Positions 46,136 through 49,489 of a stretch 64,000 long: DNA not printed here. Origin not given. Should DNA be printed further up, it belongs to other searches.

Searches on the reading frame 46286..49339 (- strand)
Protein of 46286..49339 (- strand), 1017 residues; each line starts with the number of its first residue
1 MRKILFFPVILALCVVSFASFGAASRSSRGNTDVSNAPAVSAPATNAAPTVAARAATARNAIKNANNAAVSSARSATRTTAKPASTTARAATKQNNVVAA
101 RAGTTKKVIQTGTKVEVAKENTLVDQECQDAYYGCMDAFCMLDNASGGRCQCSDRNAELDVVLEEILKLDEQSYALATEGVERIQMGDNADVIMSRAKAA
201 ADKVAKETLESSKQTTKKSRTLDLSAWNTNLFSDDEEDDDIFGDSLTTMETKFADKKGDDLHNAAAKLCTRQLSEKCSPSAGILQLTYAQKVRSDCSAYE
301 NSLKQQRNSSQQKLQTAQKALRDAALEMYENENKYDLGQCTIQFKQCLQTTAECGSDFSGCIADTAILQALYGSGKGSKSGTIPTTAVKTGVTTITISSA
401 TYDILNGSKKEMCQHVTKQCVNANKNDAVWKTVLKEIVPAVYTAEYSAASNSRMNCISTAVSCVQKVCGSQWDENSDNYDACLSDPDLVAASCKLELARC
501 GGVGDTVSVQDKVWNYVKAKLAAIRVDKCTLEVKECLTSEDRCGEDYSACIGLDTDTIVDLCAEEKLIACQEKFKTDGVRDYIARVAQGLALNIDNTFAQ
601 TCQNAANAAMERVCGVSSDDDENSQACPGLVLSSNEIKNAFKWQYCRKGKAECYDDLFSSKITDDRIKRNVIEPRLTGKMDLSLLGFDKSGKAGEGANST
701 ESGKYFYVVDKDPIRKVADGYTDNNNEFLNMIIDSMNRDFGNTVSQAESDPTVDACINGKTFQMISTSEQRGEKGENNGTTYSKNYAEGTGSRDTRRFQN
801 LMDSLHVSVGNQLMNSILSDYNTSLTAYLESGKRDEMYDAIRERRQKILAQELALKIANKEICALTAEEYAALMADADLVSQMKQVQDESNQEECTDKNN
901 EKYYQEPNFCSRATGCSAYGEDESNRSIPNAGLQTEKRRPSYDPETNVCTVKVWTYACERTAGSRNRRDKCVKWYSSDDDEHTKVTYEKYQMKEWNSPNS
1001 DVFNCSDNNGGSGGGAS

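Call 8: search_protein_families(library=ncbifam, proteins=[window:46286-49339:-], max_evalue=1)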
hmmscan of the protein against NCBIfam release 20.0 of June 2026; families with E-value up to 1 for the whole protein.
window:46286-49339:- (1017 aa): 0 families

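Call 68: find_related_loci(query=window:46286-49339:-, collection=metagenome_contigs, flank=10000)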
Query window:46286-49339:- (1017 aa) in metagenome_contigs; peptide patterns used: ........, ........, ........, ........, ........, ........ (x = any residue, [..] = any of these).
67 stretches matched a pattern; 48 encode a relative of the query (tblastn E <= 1e-3); 48 distinct loci.
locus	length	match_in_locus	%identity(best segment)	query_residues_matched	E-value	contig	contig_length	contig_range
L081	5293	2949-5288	75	1-781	0e+0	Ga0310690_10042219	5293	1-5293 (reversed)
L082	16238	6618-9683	54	1-1017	0e+0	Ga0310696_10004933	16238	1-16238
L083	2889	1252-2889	90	1-547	0e+0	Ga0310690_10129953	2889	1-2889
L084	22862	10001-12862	51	1-1003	0e+0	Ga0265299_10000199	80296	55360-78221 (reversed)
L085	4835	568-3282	65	1-847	0e+0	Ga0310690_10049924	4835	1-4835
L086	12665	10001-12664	49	1-870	0e+0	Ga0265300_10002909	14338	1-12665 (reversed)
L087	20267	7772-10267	48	1-831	0e+0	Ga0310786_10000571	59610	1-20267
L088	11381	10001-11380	68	1-471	0e+0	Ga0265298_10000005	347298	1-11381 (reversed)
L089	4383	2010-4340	43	1-859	0e+0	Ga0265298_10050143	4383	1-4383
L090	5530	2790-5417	40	1-863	0e+0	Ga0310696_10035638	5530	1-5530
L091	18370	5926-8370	40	1-862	2e-174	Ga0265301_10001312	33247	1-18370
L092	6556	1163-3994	37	1-1003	6e-174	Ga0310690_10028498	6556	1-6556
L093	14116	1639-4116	39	1-843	1e-168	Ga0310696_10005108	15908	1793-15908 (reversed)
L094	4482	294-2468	40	1-817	6e-169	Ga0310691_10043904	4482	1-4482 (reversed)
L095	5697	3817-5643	48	1-615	7e-165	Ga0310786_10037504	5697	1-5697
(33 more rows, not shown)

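Call 80: search_protein_families(library=padloc, proteins=[window:46286-49339:-], max_evalue=1)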
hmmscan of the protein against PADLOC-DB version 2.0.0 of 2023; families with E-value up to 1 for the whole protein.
window:46286-49339:- (1017 aa): 0 families

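Call 81: search_protein_families(library=phrogs, proteins=[window:46286-49339:-], max_evalue=1)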
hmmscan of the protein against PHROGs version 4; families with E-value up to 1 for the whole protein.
window:46286-49339:- (1017 aa): 3 families
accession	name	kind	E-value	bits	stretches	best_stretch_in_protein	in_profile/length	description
phrog_197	-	moron, auxiliary metabolic gene and host takeover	0.062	13.7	1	3-115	230-347/486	Zot-like toxin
phrog_38799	-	unknown function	0.088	14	1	6-89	29-110/181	-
phrog_22821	-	unknown function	0.37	12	0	956-980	33-57/78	-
